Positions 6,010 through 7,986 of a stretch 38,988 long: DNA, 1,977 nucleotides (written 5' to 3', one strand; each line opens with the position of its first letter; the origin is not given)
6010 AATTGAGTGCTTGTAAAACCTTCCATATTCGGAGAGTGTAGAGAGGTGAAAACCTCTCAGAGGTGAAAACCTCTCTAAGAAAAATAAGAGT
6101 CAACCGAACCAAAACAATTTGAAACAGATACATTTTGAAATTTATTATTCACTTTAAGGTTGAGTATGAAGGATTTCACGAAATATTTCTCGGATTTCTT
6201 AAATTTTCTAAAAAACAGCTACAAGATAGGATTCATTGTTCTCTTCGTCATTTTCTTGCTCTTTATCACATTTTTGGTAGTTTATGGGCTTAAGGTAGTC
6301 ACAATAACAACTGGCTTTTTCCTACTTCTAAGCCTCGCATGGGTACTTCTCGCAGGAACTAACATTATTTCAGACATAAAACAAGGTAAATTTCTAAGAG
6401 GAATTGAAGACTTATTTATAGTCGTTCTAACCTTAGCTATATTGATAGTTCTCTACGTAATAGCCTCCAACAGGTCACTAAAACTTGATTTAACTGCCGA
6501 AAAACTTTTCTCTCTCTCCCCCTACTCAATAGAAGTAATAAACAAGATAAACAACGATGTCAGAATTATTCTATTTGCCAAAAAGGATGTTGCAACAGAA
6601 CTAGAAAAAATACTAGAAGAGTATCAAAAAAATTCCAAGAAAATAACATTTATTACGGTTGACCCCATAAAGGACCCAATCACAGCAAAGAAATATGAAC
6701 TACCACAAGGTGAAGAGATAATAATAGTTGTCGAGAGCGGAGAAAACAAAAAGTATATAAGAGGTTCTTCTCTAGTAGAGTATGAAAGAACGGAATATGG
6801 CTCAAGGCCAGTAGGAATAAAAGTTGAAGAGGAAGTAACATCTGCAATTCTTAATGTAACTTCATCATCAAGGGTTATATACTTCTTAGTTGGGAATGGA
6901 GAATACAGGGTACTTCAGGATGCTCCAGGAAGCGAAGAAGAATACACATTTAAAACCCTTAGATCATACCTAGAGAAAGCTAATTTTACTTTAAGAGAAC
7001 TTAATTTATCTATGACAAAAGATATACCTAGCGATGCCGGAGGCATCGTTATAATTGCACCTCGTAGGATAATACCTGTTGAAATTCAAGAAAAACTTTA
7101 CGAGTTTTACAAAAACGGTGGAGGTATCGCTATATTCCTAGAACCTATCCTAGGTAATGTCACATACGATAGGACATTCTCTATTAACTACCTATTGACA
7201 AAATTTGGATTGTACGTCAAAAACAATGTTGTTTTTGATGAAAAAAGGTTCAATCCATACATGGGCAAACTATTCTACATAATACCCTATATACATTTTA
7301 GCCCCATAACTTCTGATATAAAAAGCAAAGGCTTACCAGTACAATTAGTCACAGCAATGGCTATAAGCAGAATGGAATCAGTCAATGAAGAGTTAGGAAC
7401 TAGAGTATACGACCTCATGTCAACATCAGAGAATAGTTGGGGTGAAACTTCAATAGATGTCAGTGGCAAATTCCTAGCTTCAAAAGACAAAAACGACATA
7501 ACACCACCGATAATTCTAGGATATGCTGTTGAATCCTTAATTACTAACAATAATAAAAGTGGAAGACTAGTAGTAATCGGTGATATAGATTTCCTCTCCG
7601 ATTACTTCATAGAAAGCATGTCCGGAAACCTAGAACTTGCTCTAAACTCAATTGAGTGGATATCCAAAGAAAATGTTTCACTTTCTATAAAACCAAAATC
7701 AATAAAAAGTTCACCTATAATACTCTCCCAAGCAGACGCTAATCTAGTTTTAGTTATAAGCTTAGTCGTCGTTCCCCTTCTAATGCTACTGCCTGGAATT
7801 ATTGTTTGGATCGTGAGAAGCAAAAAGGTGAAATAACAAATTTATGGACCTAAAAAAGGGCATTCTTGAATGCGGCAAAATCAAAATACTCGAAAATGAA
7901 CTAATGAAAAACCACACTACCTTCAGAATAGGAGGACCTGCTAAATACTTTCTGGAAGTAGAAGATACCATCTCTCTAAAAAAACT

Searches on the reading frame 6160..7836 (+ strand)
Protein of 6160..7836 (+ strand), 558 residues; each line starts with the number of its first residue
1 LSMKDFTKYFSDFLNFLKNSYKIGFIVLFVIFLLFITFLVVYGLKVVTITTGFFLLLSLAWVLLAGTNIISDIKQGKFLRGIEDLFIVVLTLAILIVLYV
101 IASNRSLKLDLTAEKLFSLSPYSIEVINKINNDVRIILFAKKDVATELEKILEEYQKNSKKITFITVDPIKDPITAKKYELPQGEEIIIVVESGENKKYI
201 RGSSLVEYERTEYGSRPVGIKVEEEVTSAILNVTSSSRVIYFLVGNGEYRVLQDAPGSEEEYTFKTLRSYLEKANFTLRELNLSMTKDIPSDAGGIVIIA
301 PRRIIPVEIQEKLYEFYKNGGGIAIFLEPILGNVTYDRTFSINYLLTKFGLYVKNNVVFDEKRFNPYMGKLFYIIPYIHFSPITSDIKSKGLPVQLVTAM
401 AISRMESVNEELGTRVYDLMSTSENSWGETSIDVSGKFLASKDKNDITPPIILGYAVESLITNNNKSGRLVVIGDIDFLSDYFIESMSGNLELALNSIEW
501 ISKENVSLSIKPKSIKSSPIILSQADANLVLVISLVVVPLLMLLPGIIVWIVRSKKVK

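Call 10: search_protein_families(library=pfam, proteins=[window:6160-7836:+])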
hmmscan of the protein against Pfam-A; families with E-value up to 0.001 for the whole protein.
window:6160-7836:+ (558 aa): 3 families
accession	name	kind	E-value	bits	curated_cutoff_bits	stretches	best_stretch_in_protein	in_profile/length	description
PF09822.16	ABC_transp_aux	-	7.7e-19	68.5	34.7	1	238-496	2-287/288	ABC-type uncharacterized transport system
PF23357.1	DUF7088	-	1.5e-11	44.9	27.8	1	114-181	2-77/105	Domain of unknown function (DUF7088)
PF23355.1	IFT52_GIFT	-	7e-07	29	27.2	1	262-364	16-114/246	IFT52 GIFT domain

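Call 13: find_homologous_proteins(query=window:6166-7836:+, max_evalue=1e-20)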
Query window:6166-7836:+ (556 aa): 22 proteins with E <= 1e-20 among 8000 candidates.
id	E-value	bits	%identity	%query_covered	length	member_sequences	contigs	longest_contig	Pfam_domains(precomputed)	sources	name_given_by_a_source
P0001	0.0e+0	1153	97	100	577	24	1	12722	PF23357.2,PF09822.17,PF23355.2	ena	-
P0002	0.0e+0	1041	85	99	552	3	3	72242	PF23357.2,PF09822.17,PF23355.2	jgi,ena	-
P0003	0.0e+0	1040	85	99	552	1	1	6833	PF23357.2,PF09822.17,PF23355.2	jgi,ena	-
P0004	0.0e+0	1040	85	99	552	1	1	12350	PF23357.2,PF09822.17,PF23355.2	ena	-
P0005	5.5e-250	849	70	99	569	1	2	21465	PF23357.2,PF09822.17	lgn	-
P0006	1.5e-242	824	67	97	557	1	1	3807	PF23357.2,PF09822.17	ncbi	ncbi:MAG: Gldg family protein [Brevinematia bacterium]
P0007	4.0e-240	816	66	99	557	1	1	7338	PF23357.2,PF09822.17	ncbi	ncbi:MAG: GldG family protein [Brevinematia bacterium]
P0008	7.8e-240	815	66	100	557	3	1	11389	PF23357.2,PF09822.17,PF23355.2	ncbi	ncbi:MAG: GldG family protein [Brevinematia bacterium]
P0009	1.1e-239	815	67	98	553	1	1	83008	PF23357.2,PF09822.17,PF23355.2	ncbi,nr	ncbi:MAG: GldG family protein [Brevinematales bacterium]|nr:GldG family protein [Brevinematales bact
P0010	1.7e-239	814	67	99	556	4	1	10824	PF23357.2,PF09822.17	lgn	-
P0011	5.8e-237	806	66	98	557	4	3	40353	PF23357.2,PF09822.17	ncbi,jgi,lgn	-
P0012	9.1e-237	805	66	98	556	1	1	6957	PF23357.2,PF09822.17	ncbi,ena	-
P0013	7.4e-236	802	64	100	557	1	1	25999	PF23357.2,PF22369.3,PF09822.17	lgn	-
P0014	4.4e-235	800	65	98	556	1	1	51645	PF23357.2,PF22369.3,PF09822.17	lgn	-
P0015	4.2e-213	727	60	97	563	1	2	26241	PF23357.2,PF22369.3,PF09822.17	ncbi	-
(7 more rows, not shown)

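Call 15: find_encoding_contigs(protein=P0002, flank=10000, max_places=3)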
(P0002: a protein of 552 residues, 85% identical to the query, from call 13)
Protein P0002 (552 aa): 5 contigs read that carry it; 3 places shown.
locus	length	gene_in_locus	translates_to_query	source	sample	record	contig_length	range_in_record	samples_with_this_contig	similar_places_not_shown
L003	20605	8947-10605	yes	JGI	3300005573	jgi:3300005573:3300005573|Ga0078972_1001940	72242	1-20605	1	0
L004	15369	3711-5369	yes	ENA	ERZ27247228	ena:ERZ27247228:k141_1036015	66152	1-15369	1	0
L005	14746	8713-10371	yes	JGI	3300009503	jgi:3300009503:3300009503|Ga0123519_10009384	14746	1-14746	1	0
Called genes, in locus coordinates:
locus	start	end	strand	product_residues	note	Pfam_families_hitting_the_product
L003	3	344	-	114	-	?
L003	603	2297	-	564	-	PF05580:Peptidase_S55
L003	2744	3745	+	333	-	PF01551:Peptidase_M23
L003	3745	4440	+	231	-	PF00156:Pribosyltran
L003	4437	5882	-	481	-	PF02397:Bac_transf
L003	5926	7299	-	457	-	PF07228:SpoIIE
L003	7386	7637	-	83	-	PF02599:CsrA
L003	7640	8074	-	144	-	PF02623:FliW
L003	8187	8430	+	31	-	-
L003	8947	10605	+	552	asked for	PF23357:DUF7088, PF09822:ABC_transp_aux, PF23355:IFT52_GIFT (faint)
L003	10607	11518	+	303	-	PF01565:FAD_binding_4, PF02873:MurB_C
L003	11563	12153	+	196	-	PF01765:RRF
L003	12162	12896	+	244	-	PF01255:Prenyltransf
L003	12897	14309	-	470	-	PF07228:SpoIIE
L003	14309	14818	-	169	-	PF00156:Pribosyltran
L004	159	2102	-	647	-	-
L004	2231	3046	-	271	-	-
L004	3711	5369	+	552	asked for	PF23357:DUF7088, PF09822:ABC_transp_aux, PF23355:IFT52_GIFT (faint)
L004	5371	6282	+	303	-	PF01565:FAD_binding_4, PF02873:MurB_C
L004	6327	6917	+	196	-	PF01765:RRF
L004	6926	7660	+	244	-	PF01255:Prenyltransf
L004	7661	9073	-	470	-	PF07228:SpoIIE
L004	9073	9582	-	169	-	PF00156:Pribosyltran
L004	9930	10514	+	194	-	-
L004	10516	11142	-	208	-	PF02223:Thymidylate_kin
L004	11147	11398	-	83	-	PF02583:Trns_repr_metal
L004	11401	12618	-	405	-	PF00691:OmpA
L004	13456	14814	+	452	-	PF21033:RMD1-3 (faint), PF25063:ARM_TT21_C (faint), PF25064:ARM_TT21_5th (faint), PF00515:TPR_1 (faint), PF13432:TPR_16 (weak), PF13414:TPR_11 (weak), PF13432:TPR_16 (weak), PF04471:Mrr_cat, +13 more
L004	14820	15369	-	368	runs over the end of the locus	PF01168:Ala_racemase_N, PF00842:Ala_racemase_C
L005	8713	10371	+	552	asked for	PF23357:DUF7088, PF09822:ABC_transp_aux, PF23355:IFT52_GIFT (faint)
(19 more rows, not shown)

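Call 16: find_encoding_contigs(protein=P0009, flank=10000, max_places=2)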
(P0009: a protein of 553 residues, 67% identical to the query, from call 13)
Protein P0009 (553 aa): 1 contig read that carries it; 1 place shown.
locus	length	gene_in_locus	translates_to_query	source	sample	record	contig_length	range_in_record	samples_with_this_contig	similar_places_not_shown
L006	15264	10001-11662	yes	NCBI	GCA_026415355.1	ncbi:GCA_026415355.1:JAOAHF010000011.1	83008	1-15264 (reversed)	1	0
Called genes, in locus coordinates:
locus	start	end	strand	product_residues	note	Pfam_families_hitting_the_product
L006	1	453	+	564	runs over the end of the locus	PF01751:Toprim, PF01131:Topoisom_bac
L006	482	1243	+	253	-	PF01026:TatD_DNase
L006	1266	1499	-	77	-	PF00462:Glutaredoxin, PF13192:Thioredoxin_3 (weak), PF13417:GST_N_3 (weak)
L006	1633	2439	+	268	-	PF01497:Peripla_BP_2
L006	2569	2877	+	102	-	PF04327:Peptidase_Prp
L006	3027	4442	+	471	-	-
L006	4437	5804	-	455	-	PF00875:DNA_photolyase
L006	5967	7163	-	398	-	PF01520:Amidase_3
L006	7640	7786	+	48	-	-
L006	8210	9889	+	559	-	PF00884:Sulfatase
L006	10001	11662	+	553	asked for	PF23357:DUF7088, PF23355:IFT52_GIFT (faint), PF09822:ABC_transp_aux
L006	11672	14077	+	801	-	PF01588:tRNA_bind, PF03483:B3_4, PF03484:B5, PF17759:tRNA_synthFbeta, PF03147:FDX-ACB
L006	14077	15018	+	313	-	PF13393:tRNA-synt_His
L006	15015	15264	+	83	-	PF03309:Pan_kinase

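Call 17: find_encoding_contigs(protein=P0005, flank=10000, max_places=2)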
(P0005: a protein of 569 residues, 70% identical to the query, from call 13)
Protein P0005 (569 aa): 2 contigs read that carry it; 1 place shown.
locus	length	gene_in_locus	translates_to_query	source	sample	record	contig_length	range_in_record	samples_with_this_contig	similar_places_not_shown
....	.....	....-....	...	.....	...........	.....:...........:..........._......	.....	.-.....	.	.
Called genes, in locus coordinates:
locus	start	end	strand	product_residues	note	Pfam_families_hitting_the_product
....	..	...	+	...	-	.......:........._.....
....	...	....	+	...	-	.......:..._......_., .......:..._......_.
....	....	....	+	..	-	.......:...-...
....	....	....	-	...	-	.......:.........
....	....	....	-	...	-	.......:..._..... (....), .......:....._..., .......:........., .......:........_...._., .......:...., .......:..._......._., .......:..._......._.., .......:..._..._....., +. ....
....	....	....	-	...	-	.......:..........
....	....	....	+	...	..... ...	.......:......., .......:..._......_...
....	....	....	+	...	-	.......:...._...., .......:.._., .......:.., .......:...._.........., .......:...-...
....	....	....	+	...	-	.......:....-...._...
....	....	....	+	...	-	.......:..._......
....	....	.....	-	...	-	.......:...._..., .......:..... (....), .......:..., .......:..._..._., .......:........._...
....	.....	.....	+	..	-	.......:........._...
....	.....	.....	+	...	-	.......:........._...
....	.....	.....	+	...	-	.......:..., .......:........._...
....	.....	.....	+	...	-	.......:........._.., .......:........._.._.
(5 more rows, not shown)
